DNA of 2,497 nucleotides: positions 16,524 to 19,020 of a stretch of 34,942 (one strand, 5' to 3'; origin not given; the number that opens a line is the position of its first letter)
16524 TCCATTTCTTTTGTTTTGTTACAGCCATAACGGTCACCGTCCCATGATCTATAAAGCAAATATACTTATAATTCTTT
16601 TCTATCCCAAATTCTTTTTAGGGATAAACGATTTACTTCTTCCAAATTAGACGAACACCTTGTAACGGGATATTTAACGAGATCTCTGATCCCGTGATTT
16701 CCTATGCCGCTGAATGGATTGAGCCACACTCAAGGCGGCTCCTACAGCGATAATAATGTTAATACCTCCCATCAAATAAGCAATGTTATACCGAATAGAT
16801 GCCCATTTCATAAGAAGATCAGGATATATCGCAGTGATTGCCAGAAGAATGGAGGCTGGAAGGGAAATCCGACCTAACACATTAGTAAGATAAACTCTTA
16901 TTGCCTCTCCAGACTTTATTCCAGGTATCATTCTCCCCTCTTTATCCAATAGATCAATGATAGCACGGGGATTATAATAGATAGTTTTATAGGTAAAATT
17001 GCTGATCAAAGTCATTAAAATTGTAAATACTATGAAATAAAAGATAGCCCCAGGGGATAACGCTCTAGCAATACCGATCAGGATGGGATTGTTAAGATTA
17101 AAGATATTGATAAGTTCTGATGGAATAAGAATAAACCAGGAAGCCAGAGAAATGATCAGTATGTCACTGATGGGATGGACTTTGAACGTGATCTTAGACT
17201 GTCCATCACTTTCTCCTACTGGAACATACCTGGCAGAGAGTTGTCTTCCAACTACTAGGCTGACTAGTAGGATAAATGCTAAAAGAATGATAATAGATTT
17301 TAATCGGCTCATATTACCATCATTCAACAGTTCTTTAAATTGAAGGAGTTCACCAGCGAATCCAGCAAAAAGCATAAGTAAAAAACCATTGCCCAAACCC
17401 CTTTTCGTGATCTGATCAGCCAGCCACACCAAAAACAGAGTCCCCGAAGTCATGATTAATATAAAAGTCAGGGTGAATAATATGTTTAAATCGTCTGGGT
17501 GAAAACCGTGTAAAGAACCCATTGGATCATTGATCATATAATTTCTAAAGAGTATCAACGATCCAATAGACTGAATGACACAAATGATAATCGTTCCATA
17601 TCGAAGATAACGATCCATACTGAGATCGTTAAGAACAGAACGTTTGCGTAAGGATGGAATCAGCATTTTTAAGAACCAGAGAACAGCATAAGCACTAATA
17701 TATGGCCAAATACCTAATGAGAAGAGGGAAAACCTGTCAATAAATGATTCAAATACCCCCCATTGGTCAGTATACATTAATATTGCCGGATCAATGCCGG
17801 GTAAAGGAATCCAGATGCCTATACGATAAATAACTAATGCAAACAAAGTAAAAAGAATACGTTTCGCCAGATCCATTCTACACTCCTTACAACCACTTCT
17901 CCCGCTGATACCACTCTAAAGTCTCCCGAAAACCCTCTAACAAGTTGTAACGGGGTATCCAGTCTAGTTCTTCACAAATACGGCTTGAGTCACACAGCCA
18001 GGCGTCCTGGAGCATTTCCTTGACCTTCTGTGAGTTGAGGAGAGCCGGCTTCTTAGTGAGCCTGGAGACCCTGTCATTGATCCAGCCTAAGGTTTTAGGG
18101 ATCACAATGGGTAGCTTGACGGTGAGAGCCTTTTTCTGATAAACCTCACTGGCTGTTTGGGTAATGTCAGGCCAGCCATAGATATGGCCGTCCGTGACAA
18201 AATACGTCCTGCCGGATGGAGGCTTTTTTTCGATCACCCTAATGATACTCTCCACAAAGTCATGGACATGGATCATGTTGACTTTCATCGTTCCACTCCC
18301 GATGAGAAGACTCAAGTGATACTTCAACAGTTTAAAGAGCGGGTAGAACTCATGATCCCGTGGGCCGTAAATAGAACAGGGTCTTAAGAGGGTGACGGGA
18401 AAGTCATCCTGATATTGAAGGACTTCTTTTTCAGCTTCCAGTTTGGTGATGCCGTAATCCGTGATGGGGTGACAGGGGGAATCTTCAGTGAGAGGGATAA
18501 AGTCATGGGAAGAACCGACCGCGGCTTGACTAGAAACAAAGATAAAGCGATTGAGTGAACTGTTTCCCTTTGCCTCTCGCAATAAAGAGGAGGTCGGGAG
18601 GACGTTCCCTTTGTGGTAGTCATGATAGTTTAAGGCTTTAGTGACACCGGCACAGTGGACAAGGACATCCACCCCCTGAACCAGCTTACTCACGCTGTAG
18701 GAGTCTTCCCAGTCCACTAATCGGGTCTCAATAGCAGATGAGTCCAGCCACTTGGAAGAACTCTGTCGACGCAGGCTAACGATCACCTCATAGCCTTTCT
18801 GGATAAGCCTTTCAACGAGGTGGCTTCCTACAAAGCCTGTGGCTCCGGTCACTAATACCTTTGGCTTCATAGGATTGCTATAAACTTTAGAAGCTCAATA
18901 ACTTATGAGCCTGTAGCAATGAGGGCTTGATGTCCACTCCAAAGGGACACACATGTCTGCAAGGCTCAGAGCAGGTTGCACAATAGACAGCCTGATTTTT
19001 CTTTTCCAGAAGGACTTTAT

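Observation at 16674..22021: Tight sppA / Tat-exported Fe-S aldo-keto reductase / SDR / SecY-like operon as a candidate dedicated export or envelope-processing module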

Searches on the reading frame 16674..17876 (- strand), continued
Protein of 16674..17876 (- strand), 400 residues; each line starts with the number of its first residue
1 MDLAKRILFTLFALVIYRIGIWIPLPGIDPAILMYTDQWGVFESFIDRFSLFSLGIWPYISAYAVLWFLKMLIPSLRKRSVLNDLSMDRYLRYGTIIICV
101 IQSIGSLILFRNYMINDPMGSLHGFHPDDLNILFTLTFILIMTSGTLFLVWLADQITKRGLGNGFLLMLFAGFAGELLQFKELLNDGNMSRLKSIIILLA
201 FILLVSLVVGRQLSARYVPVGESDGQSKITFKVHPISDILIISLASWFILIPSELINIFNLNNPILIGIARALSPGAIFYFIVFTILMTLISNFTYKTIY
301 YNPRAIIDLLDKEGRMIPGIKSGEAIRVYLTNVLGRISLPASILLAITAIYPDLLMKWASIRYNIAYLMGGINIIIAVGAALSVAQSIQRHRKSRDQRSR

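Call 68: search_protein_families(library=ncbifam, proteins=[L024:9950-11173:+, L020:1021-2220:+, L007:9965-11260:+, P0005, P0241], max_evalue=1e-10)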
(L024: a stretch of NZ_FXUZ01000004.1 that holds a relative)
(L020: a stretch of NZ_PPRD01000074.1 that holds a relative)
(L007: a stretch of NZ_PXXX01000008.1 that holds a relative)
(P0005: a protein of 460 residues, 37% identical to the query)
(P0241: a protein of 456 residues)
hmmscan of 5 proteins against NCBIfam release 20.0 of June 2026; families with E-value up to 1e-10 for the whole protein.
L024:9950-11173:+ (407 aa): 3 families
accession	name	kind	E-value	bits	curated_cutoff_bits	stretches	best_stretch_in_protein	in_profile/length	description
NF009082.0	PRK12417.1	equivalog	5.8e-117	390.8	353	1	8-404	2-405/406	accessory Sec system protein translocase subunit SecY2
TIGR02920.1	acc_sec_Y2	equivalog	1.8e-104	349.7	249.6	1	18-401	2-395/395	accessory Sec system protein translocase subunit SecY2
TIGR00967.1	3a0501s007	equivalog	1.3e-42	146.1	253.6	1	20-396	2-413/414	preprotein translocase subunit SecY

L020:1021-2220:+ (399 aa): 3 families
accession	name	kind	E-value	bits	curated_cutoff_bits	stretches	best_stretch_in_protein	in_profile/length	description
NF009082.0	PRK12417.1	equivalog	7e-153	509.1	353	1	1-399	3-406/406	accessory Sec system protein translocase subunit SecY2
TIGR02920.1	acc_sec_Y2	equivalog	8e-136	452.9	249.6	1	9-395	1-395/395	accessory Sec system protein translocase subunit SecY2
TIGR00967.1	3a0501s007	equivalog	3.9e-34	118.3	253.6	1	12-389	2-412/414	preprotein translocase subunit SecY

L007:9965-11260:+ (431 aa): 3 families
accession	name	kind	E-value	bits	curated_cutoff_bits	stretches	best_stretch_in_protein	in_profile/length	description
TIGR00967.1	3a0501s007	equivalog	5.9e-146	486.6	253.6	1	15-426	1-414/414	preprotein translocase subunit SecY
NF009082.0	PRK12417.1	equivalog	9.5e-64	215.5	353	1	14-430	12-402/406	accessory Sec system protein translocase subunit SecY2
TIGR02920.1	acc_sec_Y2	equivalog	5.7e-61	206.5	249.6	1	15-429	3-394/395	accessory Sec system protein translocase subunit SecY2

P0005 (460 aa): 3 families
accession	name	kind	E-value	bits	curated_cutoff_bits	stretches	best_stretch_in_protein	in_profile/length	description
TIGR00967.1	3a0501s007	equivalog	7.3e-117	390.7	253.6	1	15-446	1-413/414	preprotein translocase subunit SecY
NF009082.0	PRK12417.1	equivalog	8.1e-48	163.1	353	1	9-419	7-379/406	accessory Sec system protein translocase subunit SecY2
TIGR02920.1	acc_sec_Y2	equivalog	1.2e-46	159.4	249.6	1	17-418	5-371/395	accessory Sec system protein translocase subunit SecY2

P0241 (456 aa): 3 families
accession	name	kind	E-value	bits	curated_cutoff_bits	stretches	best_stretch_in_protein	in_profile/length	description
TIGR00967.1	3a0501s007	equivalog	1.4e-115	386.5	253.6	1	16-438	1-413/414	preprotein translocase subunit SecY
NF009082.0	PRK12417.1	equivalog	3.8e-50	170.7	353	1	10-443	7-402/406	accessory Sec system protein translocase subunit SecY2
TIGR02920.1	acc_sec_Y2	equivalog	4.8e-48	163.9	249.6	1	18-435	5-387/395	accessory Sec system protein translocase subunit SecY2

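Call 69: search_protein_families(library=padloc, proteins=[window:16674-17876:-], max_evalue=0.01)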
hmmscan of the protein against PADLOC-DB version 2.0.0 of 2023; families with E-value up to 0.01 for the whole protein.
window:16674-17876:- (400 aa): 0 families

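Call 76: fold_search(model_id=the predicted structure, library=pdb)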
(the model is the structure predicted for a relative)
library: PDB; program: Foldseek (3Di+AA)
matches with E <= 10: 218; with E <= 0.001: 59
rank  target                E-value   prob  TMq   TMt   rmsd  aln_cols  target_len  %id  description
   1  8ya2_Y                4.4e-16  1.00  0.84  0.82   3.5       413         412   26  Structure of the SecA-SecY complex with the substrate FtsQ-LacY(+20C) (released 2025-02-26)
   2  2zjs_Y                7.4e-16  1.00  0.69  0.67   5.5       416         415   27  Crystal Structure of SecYE translocon from Thermus thermophilus with a Fab fragment (released 2008-10-14)
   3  8y9z_Y                7.8e-16  1.00  0.82  0.81   3.2       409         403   25  Structure of the SecA-SecY complex with the substrate HmBRI-3TM (released 2025-02-26)
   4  8y9y_Y                8.5e-16  1.00  0.85  0.83   3.3       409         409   26  Structure of the SecA-SecY complex with the substrate FtsQ-LacY(+1C) (released 2025-02-26)
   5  8ya3_Y                1.2e-15  1.00  0.83  0.81   3.4       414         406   25  Structure of the SecA-SecY complex with the substrate FtsQ-LacY(+7C) treated with DTT (released 2025-02-26)
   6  7xha_Y                1.2e-15  1.00  0.81  0.80   3.8       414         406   26  Structure of the SecA/SecYE/proOmpA(4Y)-sfGFP complex with ADP.BeF3-. (released 2023-01-11)
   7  5aww_Y                1.5e-15  1.00  0.73  0.69   5.4       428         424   27  Precise Resting State of Thermus thermophilus SecYEG (released 2015-11-25)
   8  5ch4_Y                1.8e-15  1.00  0.73  0.70   5.2       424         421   27  Peptide-Bound State of Thermus thermophilus SecYEG (released 2015-11-25)
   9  6itc_Y                8.1e-15  1.00  0.84  0.80   3.7       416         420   25  Structure of a substrate engaged SecA-SecY protein translocation machine (released 2019-06-12)
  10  5nco_g                1.2e-14  1.00  0.72  0.70   5.0       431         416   26  Quaternary complex between SRP, SR, and SecYEG bound to the translating ribosome (released 2017-05-24)
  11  5gae_g                6.5e-14  1.00  0.68  0.68   6.1       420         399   25  RNC in complex with a translocating SecYEG (released 2016-01-27)
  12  7xhb_Y                1.7e-13  1.00  0.81  0.80   3.7       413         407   26  Structure of the SecA/SecYE/proOmpA(4Y)-sfGFP complex with ADP (released 2023-01-11)
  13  5eul_Y                1.8e-12  1.00  0.77  0.80   3.9       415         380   25  Structure of the SecA-SecY complex with a translocating polypeptide substrate (released 2016-03-09)
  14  6r7l_Y                3.9e-11  1.00  0.67  0.67   5.9       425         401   25  Ribosome-bound SecYEG translocon in a nanodisc (released 2019-08-07)
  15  3j46_y                1.3e-10  1.00  0.59  0.55   7.7       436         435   26  Structure of the SecY protein translocation channel in action (released 2013-10-23)
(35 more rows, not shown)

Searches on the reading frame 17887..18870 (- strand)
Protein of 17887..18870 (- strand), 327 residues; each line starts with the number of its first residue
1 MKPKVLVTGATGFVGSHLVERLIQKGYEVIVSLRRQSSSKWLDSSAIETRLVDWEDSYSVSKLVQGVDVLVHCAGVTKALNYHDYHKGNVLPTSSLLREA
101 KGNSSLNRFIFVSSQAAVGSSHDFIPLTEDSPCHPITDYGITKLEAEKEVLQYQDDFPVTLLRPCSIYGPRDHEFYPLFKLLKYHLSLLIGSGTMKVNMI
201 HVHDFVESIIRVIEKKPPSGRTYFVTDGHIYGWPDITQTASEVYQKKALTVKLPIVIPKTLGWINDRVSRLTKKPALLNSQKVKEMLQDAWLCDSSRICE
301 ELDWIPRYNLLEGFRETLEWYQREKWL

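Call 3: search_protein_families(library=pfam, proteins=[window:17887-18870:-], max_evalue=0.01)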
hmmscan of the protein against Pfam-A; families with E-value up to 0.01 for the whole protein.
window:17887-18870:- (327 aa): 12 families
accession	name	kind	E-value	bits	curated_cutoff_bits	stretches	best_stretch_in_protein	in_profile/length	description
PF01370.27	Epimerase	-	1e-39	136.8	20.9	1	5-223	1-237/240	NAD dependent epimerase/dehydratase family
PF16363.11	GDP_Man_Dehyd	-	9.3e-27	94.8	27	1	6-317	1-332/332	GDP-mannose 4,6 dehydratase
PF01073.25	3Beta_HSD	-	4.4e-20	72.3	22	1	6-228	1-251/280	3-beta hydroxysteroid dehydrogenase/isomerase family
PF07993.18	NAD_binding_4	-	2e-19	70.2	20.1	2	59-195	81-235/258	Male sterility protein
PF13460.12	NAD_binding_10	-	9.6e-14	52.1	27.2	1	9-166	1-145/184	NAD(P)H-binding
PF04321.23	RmlD_sub_bind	-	2.5e-12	46.9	27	1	4-177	2-161/287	RmlD substrate binding domain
PF02719.21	Polysacc_synt_2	-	3.6e-07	30.1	20.2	1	5-119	1-133/293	Polysaccharide biosynthesis protein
PF05368.20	NmrA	-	3.7e-07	30.5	27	1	1-112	1-105/298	NmrA-like family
PF00106.31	adh_short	-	4.8e-06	26.6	26.6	1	5-87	3-98/195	short chain dehydrogenase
PF03435.24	Sacchrp_dh_NADP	-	0.0032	18.3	25.1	1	5-78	1-80/129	Saccharopine dehydrogenase NADP binding domain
PF08659.16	KR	-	0.004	17.5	22.6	0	5-40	3-38/180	KR domain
PF00056.29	Ldh_1_N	-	0.0056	17.2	27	1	4-78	2-81/141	lactate/malate dehydrogenase, NAD binding domain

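Call 4: search_protein_families(library=ncbifam, proteins=[window:17887-18870:-], max_evalue=0.01)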
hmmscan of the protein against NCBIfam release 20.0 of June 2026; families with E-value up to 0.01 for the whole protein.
window:17887-18870:- (327 aa): 71 families (the best 25 are shown)
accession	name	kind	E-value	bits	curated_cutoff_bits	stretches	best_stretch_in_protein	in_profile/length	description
TIGR03466.1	HpnA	hypoth_equivalog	4e-33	114.7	367.65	1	4-325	2-325/327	hopanoid-associated sugar epimerase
TIGR04180.1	EDH_00030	hypoth_equivalog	5.3e-26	91.4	475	1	5-244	1-256/297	NAD-dependent 4,6-dehydratase LegB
NF042422.1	oxyalk_red_OleD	equivalog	1e-24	87.5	580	1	4-318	2-325/329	2-alkyl-3-oxoalkanoate reductase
NF052578.1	StrlDmthSdmBMthl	equivalog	2.4e-23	83.4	600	1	5-325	3-326/328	sterol demethylase protein SdmB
TIGR01179.1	galE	equivalog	2.2e-21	76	262.3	1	4-167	1-176/332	UDP-glucose 4-epimerase GalE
TIGR01181.1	dTDP_gluc_dehyt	equivalog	3e-19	69.3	365.1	1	4-326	1-316/321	dTDP-glucose 4,6-dehydratase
TIGR01777.1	yfcH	hypoth_equivalog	4.8e-18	65.8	207.35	1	5-262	1-259/292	TIGR01777 family oxidoreductase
NF042423.1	oxyalk_red_Shew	equivalog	9e-17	61.1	580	1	4-268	10-281/331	2-alkyl-3-oxoalkanoate reductase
TIGR01746.1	Thioester-redct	subfamily_domain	1.5e-16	60.6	213.35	2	61-171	83-200/371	thioester reductase domain-containing protein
TIGR02197.1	heptose_epim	equivalog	2e-11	43.6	274.6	1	5-172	1-175/316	ADP-glyceromanno-heptose 6-epimerase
NF047837.1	UDPAcbARedWbcJ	equivalog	7.1e-11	41.6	500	1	4-219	2-190/372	UDP-2-acetamido-2,6-beta-L-arabino-hexul-4-ose reductase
NF043036.1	ErythonDh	equivalog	2.8e-10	39.9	325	1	4-153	2-163/321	D-erythronate dehydrogenase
NF050030.1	thlkprotThyD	equivalog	2.9e-10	39.8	400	1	4-79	2-81/305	thylakoid membrane protein ThyD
NF005539.0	PRK07201.1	equivalog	5.8e-10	38.5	549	1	5-257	3-282/657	SDR family oxidoreductase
TIGR01214.1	rmlD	equivalog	5.9e-10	38.7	224.05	1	4-257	1-239/285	dTDP-4-dehydrorhamnose reductase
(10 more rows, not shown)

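Call 69: search_protein_families(library=padloc, proteins=[window:17887-18870:-], max_evalue=0.01)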
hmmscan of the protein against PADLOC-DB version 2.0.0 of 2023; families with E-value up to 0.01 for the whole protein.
window:17887-18870:- (327 aa): 0 families
